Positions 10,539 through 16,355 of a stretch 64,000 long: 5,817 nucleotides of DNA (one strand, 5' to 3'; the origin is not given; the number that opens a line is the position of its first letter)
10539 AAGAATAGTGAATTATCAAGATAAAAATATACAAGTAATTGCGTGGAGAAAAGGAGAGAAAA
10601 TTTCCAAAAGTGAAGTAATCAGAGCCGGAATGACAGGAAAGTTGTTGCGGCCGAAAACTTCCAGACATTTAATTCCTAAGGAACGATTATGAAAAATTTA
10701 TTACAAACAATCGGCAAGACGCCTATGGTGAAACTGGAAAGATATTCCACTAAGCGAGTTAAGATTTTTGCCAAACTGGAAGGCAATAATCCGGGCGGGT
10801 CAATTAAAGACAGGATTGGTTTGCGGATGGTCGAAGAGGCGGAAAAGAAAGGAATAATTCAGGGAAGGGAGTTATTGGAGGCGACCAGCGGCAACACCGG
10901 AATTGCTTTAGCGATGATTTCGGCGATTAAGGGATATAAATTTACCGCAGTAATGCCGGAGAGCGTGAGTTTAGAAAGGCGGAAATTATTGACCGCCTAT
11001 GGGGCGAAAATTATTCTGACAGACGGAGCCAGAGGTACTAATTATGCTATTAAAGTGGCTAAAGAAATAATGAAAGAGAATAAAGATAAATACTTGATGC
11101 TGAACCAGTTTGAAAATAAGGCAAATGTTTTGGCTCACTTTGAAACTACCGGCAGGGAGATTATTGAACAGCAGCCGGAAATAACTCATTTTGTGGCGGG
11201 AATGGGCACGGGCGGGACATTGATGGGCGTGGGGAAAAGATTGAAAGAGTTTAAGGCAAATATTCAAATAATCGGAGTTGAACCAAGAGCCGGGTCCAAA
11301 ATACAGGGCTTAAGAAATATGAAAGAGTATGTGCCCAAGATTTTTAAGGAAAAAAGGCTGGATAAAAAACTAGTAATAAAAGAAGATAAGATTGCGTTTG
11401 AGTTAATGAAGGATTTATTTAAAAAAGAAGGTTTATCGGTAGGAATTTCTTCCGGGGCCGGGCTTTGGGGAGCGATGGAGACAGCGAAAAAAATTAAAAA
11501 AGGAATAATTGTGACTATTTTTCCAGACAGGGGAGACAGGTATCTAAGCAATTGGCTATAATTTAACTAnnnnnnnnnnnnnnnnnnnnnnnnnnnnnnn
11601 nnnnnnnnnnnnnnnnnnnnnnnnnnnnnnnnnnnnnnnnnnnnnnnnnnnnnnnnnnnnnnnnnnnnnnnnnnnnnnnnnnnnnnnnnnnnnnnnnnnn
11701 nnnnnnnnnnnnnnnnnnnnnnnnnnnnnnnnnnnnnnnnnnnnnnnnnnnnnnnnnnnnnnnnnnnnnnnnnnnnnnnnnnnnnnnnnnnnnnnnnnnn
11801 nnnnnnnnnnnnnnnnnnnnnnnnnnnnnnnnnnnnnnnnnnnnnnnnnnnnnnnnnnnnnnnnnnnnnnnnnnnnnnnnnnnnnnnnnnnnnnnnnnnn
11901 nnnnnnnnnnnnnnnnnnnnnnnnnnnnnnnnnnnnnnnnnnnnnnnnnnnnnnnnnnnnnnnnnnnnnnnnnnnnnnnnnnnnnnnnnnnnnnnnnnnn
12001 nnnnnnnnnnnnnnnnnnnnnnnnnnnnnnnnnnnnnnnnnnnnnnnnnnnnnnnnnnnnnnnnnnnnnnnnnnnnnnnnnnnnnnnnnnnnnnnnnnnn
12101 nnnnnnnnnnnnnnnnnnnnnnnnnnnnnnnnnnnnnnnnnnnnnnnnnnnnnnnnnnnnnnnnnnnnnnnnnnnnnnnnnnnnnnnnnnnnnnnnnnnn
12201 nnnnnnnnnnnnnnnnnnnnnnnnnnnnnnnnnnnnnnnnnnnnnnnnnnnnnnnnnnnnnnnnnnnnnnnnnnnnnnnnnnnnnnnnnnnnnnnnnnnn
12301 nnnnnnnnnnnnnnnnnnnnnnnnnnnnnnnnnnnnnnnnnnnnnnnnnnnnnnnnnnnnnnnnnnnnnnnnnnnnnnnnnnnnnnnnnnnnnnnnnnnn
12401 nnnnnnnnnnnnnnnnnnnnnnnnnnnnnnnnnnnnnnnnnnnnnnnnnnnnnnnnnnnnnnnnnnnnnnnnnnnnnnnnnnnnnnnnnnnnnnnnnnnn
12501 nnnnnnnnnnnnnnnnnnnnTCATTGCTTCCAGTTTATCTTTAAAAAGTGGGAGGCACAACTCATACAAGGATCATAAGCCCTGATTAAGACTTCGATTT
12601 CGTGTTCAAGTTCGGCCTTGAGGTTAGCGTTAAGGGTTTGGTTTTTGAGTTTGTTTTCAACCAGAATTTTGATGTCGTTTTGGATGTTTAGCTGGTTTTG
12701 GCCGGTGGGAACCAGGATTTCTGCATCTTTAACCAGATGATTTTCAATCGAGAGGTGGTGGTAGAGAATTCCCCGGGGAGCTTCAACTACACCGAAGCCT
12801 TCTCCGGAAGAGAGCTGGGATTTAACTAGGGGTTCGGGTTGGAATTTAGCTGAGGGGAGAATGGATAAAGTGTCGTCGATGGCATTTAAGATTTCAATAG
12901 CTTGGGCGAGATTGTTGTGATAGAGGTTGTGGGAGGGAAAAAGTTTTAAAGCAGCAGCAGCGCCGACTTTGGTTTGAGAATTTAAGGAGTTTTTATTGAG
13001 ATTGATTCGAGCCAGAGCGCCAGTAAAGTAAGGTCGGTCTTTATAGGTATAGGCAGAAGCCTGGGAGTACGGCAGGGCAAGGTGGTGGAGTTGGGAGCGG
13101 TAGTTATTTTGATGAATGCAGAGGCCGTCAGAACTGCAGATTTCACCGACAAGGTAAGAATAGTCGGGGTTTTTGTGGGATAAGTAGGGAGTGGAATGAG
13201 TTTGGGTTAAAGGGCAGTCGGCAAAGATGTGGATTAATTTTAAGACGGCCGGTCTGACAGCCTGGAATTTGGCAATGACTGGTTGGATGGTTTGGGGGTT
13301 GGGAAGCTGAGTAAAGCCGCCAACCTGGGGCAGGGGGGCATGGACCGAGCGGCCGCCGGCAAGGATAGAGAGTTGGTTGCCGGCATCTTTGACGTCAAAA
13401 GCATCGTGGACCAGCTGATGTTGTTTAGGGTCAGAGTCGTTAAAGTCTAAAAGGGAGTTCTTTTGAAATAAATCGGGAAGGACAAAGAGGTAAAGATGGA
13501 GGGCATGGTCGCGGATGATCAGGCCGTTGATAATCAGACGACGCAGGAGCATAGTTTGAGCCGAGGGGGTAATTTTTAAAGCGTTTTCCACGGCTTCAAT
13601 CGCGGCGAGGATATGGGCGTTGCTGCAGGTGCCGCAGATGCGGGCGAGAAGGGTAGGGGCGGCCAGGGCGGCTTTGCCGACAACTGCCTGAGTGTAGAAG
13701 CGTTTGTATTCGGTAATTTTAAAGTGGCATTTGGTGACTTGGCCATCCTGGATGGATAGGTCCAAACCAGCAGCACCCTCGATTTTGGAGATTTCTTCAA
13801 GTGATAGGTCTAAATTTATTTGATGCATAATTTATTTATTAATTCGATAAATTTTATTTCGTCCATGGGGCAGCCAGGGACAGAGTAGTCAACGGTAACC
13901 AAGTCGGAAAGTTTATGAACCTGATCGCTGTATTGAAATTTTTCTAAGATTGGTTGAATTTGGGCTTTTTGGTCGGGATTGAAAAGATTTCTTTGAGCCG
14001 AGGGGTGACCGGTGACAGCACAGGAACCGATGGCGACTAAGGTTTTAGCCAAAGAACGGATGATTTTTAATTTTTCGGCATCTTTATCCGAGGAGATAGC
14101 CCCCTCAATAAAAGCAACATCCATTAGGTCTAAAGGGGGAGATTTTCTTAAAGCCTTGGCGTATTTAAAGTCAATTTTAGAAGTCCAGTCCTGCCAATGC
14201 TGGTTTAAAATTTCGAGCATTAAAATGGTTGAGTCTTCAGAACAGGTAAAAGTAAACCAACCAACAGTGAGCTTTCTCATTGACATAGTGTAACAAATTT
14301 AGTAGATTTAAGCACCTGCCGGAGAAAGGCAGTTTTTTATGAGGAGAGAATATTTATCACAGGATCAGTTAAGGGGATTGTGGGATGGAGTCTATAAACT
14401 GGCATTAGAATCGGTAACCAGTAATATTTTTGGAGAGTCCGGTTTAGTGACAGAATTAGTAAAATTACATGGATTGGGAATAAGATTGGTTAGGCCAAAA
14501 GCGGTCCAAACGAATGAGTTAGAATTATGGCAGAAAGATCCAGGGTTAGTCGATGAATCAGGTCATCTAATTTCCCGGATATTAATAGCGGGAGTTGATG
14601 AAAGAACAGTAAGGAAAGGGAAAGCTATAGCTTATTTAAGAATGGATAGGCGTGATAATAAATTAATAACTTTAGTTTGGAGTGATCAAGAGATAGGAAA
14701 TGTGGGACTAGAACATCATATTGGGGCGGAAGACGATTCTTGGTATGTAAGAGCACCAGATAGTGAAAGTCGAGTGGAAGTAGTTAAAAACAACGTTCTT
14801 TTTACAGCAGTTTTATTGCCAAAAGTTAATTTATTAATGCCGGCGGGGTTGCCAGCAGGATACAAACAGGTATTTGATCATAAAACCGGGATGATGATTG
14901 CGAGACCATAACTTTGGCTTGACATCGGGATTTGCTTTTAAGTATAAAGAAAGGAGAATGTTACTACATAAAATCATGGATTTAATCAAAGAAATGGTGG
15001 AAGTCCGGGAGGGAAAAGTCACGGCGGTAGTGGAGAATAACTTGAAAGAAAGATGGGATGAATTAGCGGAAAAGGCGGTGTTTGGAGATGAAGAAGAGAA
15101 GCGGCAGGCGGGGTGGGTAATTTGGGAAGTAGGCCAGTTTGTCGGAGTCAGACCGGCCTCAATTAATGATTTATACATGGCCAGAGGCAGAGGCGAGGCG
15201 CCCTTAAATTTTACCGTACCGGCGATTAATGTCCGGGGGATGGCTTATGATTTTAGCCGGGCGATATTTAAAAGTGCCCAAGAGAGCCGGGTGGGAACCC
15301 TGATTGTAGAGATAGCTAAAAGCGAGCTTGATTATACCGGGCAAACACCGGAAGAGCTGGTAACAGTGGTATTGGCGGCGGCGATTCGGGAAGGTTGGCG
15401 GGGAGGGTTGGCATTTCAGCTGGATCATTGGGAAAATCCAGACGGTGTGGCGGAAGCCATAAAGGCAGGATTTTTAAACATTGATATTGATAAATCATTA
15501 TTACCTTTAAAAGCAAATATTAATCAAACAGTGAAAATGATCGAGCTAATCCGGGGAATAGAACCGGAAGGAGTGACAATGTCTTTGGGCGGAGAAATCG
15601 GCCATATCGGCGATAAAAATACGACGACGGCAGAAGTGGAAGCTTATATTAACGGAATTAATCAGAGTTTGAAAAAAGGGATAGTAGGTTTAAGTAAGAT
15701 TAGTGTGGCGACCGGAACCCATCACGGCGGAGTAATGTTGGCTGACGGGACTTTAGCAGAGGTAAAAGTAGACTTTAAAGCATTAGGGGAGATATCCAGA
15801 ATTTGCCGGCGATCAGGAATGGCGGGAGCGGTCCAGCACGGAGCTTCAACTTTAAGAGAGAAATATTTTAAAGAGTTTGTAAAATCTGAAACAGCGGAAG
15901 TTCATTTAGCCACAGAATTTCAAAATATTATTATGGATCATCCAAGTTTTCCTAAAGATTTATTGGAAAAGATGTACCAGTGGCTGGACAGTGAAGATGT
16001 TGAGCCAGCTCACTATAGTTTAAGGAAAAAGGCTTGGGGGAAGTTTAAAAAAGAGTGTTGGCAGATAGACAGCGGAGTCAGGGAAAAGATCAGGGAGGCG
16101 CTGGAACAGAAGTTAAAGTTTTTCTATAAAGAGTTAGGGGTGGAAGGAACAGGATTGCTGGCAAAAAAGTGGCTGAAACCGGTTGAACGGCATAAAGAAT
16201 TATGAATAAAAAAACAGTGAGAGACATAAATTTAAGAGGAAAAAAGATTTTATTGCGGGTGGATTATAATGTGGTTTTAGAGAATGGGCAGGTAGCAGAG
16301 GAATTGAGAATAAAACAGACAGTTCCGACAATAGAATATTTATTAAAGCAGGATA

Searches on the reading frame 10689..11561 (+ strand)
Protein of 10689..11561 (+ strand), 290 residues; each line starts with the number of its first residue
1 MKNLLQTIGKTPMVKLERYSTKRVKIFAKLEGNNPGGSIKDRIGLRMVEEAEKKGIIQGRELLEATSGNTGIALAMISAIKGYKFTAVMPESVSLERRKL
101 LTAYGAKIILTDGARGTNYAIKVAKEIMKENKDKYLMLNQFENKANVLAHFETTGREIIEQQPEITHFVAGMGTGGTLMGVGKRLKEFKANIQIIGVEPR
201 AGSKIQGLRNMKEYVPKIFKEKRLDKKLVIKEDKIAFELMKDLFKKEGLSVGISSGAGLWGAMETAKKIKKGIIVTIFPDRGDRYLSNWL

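Call 47: search_protein_families(library=pfam, proteins=[window:10689-11561:+], max_evalue=0.001)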
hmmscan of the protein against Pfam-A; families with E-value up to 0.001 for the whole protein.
window:10689-11561:+ (290 aa): 1 family
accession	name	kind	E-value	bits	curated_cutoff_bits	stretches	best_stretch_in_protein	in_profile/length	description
PF00291.31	PALP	-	7.3e-67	226.2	35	1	5-280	2-295/295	Pyridoxal-phosphate dependent enzyme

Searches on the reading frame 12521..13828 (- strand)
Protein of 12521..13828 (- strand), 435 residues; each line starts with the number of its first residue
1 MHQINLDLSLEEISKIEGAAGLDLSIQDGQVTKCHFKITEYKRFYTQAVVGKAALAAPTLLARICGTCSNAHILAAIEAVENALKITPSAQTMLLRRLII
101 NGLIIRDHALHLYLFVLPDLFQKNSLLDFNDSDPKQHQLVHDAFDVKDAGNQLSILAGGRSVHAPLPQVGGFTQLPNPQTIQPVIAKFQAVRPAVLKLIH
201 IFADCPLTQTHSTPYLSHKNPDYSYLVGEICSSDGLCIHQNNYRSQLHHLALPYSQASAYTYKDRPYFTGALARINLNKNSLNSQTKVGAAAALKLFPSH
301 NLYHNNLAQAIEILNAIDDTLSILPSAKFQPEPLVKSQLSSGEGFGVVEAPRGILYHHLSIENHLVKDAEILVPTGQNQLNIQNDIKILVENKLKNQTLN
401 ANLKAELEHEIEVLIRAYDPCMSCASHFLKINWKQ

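Call 46: search_protein_families(library=pfam, proteins=[window:12521-13828:-], max_evalue=0.001)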
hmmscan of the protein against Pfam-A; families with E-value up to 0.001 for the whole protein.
window:12521-13828:- (435 aa): 1 family
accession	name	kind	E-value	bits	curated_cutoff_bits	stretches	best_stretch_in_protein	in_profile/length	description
PF00374.24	NiFeSe_Hases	-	3.7e-30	105.8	25.8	2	267-427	356-508/508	Nickel-dependent hydrogenase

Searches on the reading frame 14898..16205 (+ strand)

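Call 46: search_protein_families(library=pfam, proteins=[window:14898-16205:+], max_evalue=0.001)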
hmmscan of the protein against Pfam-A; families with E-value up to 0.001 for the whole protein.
window:14898-16205:+ (435 aa): 1 family
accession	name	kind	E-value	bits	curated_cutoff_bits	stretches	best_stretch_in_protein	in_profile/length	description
PF01116.26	F_bP_aldolase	-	1.6e-22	80.8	25.5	1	104-358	14-242/277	Fructose-bisphosphate aldolase class-II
